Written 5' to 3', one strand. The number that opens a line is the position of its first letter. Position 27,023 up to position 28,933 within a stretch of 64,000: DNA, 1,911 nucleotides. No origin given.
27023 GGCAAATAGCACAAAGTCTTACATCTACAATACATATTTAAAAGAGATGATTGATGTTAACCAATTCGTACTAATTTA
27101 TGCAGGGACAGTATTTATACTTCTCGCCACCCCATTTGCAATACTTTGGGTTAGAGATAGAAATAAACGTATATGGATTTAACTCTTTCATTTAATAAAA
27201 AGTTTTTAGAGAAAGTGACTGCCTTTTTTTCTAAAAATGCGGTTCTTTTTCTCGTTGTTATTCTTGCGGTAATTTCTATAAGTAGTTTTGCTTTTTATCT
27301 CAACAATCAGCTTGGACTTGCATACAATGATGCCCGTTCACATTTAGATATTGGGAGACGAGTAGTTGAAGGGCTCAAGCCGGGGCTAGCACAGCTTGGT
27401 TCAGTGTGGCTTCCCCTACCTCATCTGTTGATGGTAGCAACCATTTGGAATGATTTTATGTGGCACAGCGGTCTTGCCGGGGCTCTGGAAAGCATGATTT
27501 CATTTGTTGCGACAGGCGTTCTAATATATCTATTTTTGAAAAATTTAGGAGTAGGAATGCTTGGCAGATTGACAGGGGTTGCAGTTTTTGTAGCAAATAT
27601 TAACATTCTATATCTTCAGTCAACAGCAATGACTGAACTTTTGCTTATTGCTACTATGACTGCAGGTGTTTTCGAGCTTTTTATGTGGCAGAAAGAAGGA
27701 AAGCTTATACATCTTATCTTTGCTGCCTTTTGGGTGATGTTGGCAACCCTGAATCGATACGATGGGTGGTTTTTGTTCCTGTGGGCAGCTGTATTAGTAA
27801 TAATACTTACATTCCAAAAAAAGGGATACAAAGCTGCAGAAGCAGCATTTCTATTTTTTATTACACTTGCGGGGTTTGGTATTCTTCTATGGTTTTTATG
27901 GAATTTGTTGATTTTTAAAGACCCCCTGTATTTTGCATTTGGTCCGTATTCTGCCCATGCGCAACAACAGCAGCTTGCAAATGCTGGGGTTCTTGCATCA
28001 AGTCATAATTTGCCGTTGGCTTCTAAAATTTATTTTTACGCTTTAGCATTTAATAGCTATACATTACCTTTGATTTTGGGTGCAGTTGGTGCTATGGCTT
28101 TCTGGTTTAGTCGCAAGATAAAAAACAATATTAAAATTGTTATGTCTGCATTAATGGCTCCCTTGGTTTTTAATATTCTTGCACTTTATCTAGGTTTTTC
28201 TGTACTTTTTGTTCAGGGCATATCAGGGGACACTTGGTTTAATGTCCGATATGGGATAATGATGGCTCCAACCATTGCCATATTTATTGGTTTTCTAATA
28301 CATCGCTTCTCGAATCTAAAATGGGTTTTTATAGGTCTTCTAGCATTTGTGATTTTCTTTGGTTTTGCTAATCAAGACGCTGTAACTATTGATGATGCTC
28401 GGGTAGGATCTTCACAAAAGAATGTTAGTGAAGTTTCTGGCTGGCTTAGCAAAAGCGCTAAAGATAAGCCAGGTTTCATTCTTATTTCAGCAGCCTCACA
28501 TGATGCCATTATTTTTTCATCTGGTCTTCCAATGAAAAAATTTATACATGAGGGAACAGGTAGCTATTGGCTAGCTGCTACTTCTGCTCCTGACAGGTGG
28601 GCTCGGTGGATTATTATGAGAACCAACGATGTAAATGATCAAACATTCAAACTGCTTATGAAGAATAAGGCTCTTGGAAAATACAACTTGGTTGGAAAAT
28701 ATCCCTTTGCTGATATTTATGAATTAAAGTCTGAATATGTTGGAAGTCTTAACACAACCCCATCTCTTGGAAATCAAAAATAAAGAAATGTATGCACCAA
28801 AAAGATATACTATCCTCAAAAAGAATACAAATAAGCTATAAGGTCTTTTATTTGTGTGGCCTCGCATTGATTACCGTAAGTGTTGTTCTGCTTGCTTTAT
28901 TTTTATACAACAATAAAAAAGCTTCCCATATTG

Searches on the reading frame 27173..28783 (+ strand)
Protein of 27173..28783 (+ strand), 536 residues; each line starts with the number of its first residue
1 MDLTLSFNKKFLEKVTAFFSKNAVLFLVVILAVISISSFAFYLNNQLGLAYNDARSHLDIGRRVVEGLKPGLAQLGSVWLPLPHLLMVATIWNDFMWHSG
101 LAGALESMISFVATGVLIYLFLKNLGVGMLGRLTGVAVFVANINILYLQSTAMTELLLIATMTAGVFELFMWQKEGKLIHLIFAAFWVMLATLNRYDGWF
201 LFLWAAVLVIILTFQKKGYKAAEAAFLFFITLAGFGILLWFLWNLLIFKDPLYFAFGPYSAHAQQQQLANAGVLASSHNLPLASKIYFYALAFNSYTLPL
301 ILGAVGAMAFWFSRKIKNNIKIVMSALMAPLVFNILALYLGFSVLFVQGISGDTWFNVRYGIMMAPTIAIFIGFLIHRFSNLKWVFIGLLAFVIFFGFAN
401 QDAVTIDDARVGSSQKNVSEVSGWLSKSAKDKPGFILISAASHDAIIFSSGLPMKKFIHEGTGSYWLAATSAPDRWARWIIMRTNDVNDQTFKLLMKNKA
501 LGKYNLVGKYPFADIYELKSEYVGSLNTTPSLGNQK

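Call 10: search_protein_families(library=pfam, proteins=[window:27173-28783:+], max_evalue=0.001)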
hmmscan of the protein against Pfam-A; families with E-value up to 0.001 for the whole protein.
window:27173-28783:+ (536 aa): 0 families

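Call 20: search_protein_families(library=pfam, proteins=[window:27173-28783:+], max_evalue=5)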
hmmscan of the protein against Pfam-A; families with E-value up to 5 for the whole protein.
window:27173-28783:+ (536 aa): 0 families

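Call 32: find_homologous_proteins(query=window:27173-28783:+, max_evalue=0.00001)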
Query window:27173-28783:+ (536 aa): 3119 proteins with E <= 0.00001 among 8000 candidates; the best 120 are listed.
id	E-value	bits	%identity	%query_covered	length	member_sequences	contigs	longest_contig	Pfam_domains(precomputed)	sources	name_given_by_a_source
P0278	0.0e+0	1177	100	100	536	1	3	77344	-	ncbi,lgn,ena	-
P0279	1.7e-296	1003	83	100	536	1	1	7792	-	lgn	-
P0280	1.4e-284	963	79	100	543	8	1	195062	-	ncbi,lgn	-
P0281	9.3e-262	888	74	100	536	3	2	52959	-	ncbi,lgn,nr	ncbi:MAG: hypothetical protein KA035_01805 [Candidatus Levybacteria bacterium]|nr:hypothetical prote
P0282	2.9e-259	880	73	100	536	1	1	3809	-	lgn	-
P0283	1.2e-256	871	73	100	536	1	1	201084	-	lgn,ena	-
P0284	3.5e-255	866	72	100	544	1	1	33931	-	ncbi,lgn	-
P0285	1.0e-254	865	72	100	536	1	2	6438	-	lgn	-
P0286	2.6e-250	850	71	100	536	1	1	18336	-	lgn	-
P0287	9.6e-250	848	72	99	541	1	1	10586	-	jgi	jgi:hypothetical protein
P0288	1.3e-245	835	71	100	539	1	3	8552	-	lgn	-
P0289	1.0e-244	832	70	100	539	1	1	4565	-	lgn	-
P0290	1.5e-244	831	69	100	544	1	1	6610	-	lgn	-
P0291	1.7e-244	831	69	100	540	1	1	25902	-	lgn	-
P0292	6.7e-244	829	70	99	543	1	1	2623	-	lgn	-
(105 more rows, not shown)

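Call 35: search_solved_structures(query=A2, max_evalue=10)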
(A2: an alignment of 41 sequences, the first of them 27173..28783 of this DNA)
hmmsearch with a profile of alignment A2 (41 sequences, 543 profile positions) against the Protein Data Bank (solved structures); distinct sequences matched with E-value up to 10: 1.
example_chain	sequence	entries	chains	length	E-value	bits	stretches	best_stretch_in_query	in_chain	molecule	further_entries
3dmm_C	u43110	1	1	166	0.86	11.7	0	432-469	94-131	T-cell surface glycoprotein CD8 alpha chain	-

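Call 41: predict_structure(alignment_id=A2)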
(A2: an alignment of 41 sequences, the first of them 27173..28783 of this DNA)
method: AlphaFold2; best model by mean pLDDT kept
length: 536 residues; sequences in the alignment: 41
mean_pLDDT: 76.9   pTM: 0.75
mean pLDDT of the five models: 76.9, 73.0, 71.0, 69.5, 69.3
residues with pLDDT >= 90: 184; 70-90: 189; 50-70: 99; < 50: 64
segments of 3 or more residues with pLDDT < 50: 53-77, 344-358, 401-416, 533-536
pLDDT, mean of each block of 10 residues (from residue 1): 69 86 93 87 61 44 41 48 78 69 81 96 95 94 64 74 97 94 96 84 95 92 94 91 75 58 56 63 77 80 95 93 93 80 46 40 87 96 93 74 40 49 83 83 61 75 76 90 71 83 88 84 81 45
secondary structure, 60 per line:
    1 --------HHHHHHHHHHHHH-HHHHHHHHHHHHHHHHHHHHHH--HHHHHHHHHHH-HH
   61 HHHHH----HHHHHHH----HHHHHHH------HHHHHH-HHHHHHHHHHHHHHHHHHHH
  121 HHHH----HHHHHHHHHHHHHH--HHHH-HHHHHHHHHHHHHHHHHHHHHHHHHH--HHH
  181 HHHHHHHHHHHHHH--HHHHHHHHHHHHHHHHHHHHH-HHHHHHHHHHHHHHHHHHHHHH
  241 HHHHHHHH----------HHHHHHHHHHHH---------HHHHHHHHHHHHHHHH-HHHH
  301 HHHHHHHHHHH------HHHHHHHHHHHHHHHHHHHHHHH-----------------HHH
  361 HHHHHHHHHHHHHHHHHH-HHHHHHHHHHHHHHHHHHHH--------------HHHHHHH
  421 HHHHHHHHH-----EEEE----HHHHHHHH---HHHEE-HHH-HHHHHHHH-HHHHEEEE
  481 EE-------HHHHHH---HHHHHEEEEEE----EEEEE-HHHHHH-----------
elements in order: H9-21 H23-44 H47-57 H59-65 H70-76 H81-87 H94-99 H101-124 H129-142 H145-148 H150-175 H178-194 H197-217 H219-248 H259-270 H280-295 H297-311 H318-340 H358-378 H380-399 H414-429 E435-438 H443-450 H464-471 H473-476 E477-482 H490-495 H499-503 E504-509 E514-518 H520-525

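Call 44: fold_search(model_id=the predicted structure, library=pdb)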
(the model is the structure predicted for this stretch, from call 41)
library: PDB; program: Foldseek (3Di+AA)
matches with E <= 10: 216; with E <= 0.001: 7
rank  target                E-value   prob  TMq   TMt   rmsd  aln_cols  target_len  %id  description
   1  5f15                  1.1e-04  1.00  0.43  0.43   9.7       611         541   11  Crystal Structure of ArnT from Cupriavidus metallidurans bound to Undecaprenyl phosphate (released 2016-02-17)
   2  8pn9_A                1.6e-04  1.00  0.42  0.36  12.8       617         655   11  Structure of human oligosaccharyltransferase OST-A complex bound to NGI-1 (released 2024-05-08)
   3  7oci_F                1.7e-04  1.00  0.47  0.41  12.2       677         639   11  Cryo-EM structure of yeast Ost6p containing oligosaccharyltransferase complex (released 2022-02-16)
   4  7zlh_A                5.5e-04  1.00  0.47  0.40  11.3       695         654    9  Cryo-EM structure of C-mannosyltransferase CeDPY19, in apo state, bound to CMT2-Fab and anti-Fab nanobody (released 2023-01-11)
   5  5ezm                  5.8e-04  1.00  0.41  0.40   9.4       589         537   11  Crystal Structure of ArnT from Cupriavidus metallidurans in the apo state (released 2016-02-17)
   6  8age_A                6.5e-04  1.00  0.48  0.41  12.0       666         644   12  Structure of yeast oligosaccharylransferase complex with acceptor peptide bound (released 2022-12-07)
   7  6gxc_A                6.5e-04  1.00  0.43  0.34  10.8       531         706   13  Bacterial oligosaccharyltransferase PglB in complex with an inhibitory peptide and a reactive lipid-linked oligosaccha (released 2018-11-14)
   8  6c26_A                1.2e-03  1.00  0.44  0.38  12.4       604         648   10  The Cryo-EM structure of a eukaryotic oligosaccharyl transferase complex (released 2018-01-31)
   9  8if8_C                1.4e-03  1.00  0.38  0.35  17.4       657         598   12  Arabinosyltransferase AftA (released 2023-05-31)
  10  8agb_A                1.9e-03  1.00  0.45  0.39  12.9       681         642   10  Structure of yeast oligosaccharylransferase complex with lipid-linked oligosaccharide bound (released 2022-12-07)
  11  3rce_A                2.1e-03  1.00  0.44  0.36  12.1       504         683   14  Bacterial oligosaccharyltransferase PglB (released 2011-06-15)
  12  7zlg_A                2.3e-03  1.00  0.46  0.39  12.0       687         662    9  Cryo-EM structure of C-mannosyltransferase CeDPY19, in complex with acceptor peptide and bound to CMT2-Fab and anti-Fa (released 2023-01-11)
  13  6s7o_A                2.7e-03  1.00  0.37  0.32  12.4       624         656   12  Cryo-EM structure of human oligosaccharyltransferase complex OST-A (released 2019-12-18)
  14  5ogl_A                3.1e-03  1.00  0.44  0.35  10.7       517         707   13  Structure of bacterial oligosaccharyltransferase PglB in complex with an acceptor peptide and an lipid-linked oligosac (released 2017-10-25)
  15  8b6l_I                3.7e-03  1.00  0.39  0.32  15.8       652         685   12  Subtomogram average of the human Sec61-TRAP-OSTA-translocon (released 2022-12-07)
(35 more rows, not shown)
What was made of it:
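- On GT-C fold glycosyltransferases (for TM536): The top 21 Foldseek PDB hits are all GT-C (ArnT 5f15 E 1e-4, STT3, DPY19, PglB, AftA, AglB, Pmt4, AftB, Emb; TM-score 0.4-0.48; call 44).
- TM536's structural neighbours include oligosaccharyltransferases (STT3, PglB, AglB) as well as ArnT (call 44).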

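Call 68: search_protein_families(library=ncbifam, proteins=[window:27173-28783:+], max_evalue=0.001)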
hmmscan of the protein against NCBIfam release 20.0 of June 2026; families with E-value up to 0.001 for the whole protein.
window:27173-28783:+ (536 aa): 0 families
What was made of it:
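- Tried and rejected: TM536 by sequence: Pfam, NCBIfam and a profile search of PDB sequences found nothing (calls 10, 20, 35, 68).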
